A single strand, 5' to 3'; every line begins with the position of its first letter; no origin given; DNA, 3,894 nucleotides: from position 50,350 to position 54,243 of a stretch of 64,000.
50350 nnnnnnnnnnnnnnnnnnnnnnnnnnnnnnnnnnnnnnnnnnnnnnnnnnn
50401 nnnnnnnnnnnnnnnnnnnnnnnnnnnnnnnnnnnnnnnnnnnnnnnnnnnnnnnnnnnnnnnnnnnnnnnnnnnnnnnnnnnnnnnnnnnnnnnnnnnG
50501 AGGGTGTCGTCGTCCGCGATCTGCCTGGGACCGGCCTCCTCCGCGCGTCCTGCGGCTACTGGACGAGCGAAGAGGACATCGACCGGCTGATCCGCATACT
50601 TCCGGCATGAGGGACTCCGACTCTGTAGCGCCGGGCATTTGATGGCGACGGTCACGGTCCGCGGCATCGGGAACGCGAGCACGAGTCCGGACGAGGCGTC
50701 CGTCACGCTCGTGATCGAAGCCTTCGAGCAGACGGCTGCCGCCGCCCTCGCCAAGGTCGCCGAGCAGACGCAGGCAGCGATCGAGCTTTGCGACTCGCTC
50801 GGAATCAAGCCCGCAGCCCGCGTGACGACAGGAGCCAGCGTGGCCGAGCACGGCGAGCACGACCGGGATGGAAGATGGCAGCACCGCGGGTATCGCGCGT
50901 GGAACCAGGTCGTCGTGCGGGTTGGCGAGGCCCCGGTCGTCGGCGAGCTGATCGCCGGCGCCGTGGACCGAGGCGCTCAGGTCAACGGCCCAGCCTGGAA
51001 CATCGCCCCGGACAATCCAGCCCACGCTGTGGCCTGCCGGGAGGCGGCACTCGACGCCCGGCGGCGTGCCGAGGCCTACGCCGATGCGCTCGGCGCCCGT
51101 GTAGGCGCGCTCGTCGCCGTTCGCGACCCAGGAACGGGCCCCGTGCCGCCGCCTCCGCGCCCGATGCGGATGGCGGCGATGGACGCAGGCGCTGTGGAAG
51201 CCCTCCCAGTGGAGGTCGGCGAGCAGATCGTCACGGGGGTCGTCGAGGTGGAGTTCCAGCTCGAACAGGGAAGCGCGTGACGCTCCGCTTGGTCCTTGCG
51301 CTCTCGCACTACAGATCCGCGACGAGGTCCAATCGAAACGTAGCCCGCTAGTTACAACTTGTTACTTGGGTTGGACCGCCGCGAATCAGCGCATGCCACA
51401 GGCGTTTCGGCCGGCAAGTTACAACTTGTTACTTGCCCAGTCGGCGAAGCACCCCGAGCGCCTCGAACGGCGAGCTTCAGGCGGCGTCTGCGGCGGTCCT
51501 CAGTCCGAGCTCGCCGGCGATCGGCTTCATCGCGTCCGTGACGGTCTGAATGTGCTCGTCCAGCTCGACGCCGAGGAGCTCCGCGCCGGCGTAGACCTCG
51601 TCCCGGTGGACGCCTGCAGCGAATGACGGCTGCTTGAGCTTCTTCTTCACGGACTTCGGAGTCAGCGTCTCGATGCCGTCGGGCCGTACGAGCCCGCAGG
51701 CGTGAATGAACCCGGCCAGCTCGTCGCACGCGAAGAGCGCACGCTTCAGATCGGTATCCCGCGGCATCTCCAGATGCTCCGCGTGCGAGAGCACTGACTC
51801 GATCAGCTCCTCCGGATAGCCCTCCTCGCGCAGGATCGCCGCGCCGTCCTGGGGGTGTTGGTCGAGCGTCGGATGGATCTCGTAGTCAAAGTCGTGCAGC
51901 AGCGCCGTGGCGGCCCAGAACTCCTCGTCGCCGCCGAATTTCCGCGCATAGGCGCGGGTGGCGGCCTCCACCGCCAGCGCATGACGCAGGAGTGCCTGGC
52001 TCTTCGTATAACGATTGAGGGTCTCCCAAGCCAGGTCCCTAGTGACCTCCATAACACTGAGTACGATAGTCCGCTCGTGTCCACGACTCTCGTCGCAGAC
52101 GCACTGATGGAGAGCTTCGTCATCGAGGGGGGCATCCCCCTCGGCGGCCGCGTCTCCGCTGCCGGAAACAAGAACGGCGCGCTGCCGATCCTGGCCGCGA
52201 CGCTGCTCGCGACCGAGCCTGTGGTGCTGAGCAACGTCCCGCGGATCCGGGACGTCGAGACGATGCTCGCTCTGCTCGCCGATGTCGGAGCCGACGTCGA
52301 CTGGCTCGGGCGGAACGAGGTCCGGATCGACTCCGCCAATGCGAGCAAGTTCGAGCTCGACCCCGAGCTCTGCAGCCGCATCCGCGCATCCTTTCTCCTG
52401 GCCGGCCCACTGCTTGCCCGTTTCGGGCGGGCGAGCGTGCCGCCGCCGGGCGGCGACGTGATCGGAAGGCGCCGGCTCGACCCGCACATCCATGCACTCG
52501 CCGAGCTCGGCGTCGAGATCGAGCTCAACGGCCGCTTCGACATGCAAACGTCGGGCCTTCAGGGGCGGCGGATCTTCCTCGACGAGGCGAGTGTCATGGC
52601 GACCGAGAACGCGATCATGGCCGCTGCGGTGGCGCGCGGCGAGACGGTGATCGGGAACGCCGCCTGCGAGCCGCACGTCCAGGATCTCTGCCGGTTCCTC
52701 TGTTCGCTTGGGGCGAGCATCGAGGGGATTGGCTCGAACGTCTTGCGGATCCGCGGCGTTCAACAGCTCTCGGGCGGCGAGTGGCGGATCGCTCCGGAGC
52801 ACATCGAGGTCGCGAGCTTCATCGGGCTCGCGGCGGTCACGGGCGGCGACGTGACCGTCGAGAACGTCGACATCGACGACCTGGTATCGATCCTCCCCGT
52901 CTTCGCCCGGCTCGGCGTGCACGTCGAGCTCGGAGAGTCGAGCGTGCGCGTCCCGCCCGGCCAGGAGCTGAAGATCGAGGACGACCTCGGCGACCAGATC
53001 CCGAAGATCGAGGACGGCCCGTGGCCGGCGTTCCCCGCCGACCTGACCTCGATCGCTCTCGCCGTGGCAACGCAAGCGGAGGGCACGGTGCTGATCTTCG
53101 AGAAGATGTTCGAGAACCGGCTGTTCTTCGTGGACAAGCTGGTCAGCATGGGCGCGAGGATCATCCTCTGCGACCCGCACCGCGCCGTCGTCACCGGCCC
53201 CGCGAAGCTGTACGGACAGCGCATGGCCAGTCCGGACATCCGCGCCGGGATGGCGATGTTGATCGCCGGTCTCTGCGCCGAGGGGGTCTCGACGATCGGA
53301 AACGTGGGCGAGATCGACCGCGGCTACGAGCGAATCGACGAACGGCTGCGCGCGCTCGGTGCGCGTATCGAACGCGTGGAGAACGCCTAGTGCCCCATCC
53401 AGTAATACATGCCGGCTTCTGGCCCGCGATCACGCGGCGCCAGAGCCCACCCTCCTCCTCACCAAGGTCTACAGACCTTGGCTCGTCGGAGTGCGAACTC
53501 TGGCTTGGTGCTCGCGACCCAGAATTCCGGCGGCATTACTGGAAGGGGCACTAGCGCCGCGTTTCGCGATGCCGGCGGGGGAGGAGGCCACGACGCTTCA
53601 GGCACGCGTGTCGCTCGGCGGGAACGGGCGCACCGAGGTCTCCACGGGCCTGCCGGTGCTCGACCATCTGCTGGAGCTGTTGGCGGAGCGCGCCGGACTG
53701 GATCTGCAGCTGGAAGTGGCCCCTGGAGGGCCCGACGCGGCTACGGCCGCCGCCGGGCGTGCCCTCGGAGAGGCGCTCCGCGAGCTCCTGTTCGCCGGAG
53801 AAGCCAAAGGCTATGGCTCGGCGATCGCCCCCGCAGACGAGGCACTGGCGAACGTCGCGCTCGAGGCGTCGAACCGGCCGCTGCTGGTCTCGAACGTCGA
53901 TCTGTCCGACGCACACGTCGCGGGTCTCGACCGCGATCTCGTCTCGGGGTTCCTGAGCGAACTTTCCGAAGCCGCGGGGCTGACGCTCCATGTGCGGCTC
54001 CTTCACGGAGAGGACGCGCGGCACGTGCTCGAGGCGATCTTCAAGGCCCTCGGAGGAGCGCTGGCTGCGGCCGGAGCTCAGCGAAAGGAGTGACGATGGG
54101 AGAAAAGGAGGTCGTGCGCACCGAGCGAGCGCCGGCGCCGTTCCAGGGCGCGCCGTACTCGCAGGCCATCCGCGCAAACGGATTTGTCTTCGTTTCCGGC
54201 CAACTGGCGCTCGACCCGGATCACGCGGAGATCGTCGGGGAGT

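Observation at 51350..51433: Two more identical copies of the 17-mer, 67 nt apart, in an oversized gap between convergent genes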

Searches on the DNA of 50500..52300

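Call 67: search_rna_families(source=window, start=50500, end=52300, threshold=evalue, max_evalue=1)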
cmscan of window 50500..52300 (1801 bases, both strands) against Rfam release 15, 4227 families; matches with E-value up to 1: 2.
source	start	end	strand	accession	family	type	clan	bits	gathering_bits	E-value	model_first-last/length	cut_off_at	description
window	52123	52178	-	RF01680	P5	Gene; sRNA;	-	22.3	60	0.5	1-71/71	no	Pseudomonas sRNA P5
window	52142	52208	+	RF00223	IRES_Bip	Cis-reg; IRES;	-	14.9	40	0.077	1-263/263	no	bip internal ribosome entry site (IRES)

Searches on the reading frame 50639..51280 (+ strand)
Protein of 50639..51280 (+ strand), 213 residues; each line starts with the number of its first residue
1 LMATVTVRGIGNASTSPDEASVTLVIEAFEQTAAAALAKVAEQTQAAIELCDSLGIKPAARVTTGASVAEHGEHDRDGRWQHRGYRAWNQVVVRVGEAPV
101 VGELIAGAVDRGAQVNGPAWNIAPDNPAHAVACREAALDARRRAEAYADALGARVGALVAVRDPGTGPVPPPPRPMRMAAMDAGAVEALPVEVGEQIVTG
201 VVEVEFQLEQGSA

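Call 9: search_protein_families(library=pfam, proteins=[window:50639-51280:+], max_evalue=0.01)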
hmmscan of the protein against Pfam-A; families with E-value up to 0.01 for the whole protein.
window:50639-51280:+ (213 aa): 1 family
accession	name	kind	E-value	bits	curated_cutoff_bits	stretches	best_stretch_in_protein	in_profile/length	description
PF04402.19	SIMPL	-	4.3e-41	141.9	25.2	1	5-206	1-205/205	Protein of unknown function (DUF541)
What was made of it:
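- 50639..51280 (+): SIMPL/DUF541 gene, left flank; its stop is 68 nt before site A. call 9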

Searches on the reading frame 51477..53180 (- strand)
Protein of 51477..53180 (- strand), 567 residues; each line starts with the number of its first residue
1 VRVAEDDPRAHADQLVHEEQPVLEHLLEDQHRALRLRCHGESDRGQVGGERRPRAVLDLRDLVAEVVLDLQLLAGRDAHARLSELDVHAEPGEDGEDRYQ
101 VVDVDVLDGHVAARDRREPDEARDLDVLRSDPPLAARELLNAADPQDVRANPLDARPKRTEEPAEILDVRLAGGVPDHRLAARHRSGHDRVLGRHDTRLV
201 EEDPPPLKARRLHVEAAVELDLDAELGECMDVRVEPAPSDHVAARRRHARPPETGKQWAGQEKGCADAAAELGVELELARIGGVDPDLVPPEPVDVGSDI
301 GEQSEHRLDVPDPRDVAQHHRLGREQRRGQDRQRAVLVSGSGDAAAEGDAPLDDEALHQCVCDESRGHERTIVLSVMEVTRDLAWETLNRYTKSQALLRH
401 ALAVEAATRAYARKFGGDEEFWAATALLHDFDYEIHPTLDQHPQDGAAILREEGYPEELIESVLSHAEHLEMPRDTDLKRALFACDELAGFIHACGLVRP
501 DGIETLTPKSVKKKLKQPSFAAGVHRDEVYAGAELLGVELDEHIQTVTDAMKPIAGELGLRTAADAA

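Call 9: search_protein_families(library=pfam, proteins=[window:51477-53180:-], max_evalue=0.01)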
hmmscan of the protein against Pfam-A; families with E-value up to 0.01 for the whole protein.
window:51477-53180:- (567 aa): 1 family
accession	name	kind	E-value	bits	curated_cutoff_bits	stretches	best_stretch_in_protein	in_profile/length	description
PF01966.28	HD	-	9.2e-10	39.3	22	1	398-489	2-114/116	HD domain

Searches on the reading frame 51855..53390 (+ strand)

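Call 9: search_protein_families(library=pfam, proteins=[window:51855-53390:+], max_evalue=0.01)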
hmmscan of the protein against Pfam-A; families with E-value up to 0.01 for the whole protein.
window:51855-53390:+ (511 aa): 1 family
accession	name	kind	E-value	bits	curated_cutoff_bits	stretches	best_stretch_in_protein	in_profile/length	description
PF00275.25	EPSP_synthase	-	4.6e-68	230.3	22.8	1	91-498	2-417/417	EPSP synthase (3-phosphoshikimate 1-carboxyvinyltransferase)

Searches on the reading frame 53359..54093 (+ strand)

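Call 9: search_protein_families(library=pfam, proteins=[window:53359-54093:+], max_evalue=0.01)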
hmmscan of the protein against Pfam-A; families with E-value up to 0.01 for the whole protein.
window:53359-54093:+ (244 aa): 1 family
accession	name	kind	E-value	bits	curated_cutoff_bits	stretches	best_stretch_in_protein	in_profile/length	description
PF00475.24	IGPD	-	6.2e-30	104.6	27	1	96-235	1-144/144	Imidazoleglycerol-phosphate dehydratase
